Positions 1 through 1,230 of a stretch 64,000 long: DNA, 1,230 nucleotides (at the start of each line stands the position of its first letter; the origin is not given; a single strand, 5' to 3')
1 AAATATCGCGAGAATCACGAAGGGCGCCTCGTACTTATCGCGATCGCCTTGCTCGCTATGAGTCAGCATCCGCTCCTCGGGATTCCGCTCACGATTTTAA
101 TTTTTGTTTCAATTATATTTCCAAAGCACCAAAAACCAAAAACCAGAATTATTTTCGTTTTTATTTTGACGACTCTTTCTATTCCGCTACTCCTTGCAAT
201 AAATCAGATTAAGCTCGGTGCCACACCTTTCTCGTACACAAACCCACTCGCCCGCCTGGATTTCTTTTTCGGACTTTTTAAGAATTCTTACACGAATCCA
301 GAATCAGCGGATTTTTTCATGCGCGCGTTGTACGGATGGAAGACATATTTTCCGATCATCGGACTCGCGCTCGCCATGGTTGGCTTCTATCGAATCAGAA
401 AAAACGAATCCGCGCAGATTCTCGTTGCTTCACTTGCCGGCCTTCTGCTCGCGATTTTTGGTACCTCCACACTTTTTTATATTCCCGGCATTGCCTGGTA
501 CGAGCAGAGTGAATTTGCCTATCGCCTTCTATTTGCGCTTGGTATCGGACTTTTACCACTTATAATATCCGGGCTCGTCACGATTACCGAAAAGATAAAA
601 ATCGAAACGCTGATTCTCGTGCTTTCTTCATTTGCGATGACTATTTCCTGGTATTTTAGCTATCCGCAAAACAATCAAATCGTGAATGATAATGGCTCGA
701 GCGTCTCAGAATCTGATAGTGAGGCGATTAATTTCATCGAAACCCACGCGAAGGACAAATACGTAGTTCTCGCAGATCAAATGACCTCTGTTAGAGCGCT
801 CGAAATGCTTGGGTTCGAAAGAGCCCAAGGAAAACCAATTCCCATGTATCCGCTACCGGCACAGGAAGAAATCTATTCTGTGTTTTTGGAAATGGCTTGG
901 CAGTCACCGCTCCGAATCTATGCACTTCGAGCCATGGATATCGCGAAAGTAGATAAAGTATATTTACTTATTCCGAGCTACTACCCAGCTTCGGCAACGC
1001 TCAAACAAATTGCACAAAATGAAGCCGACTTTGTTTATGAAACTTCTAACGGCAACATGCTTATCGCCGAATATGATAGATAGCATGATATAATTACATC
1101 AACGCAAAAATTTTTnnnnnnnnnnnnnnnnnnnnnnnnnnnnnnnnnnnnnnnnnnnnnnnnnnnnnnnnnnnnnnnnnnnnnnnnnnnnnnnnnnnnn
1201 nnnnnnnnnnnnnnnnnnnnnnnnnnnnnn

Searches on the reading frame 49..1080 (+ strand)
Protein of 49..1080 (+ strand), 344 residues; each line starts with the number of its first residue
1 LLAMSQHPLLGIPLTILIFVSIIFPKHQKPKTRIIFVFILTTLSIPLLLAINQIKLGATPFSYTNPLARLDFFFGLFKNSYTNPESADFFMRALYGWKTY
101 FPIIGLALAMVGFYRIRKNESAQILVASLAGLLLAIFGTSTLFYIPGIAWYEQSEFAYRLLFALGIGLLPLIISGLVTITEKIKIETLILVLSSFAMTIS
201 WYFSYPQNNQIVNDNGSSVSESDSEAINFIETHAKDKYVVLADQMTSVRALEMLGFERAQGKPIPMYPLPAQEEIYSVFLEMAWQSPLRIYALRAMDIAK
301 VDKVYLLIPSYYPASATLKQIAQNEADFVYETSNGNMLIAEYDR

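Call 5: search_protein_families(library=pfam, proteins=[window:49-1080:+], max_evalue=0.01)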
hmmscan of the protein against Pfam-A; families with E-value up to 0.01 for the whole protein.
window:49-1080:+ (344 aa): 0 families
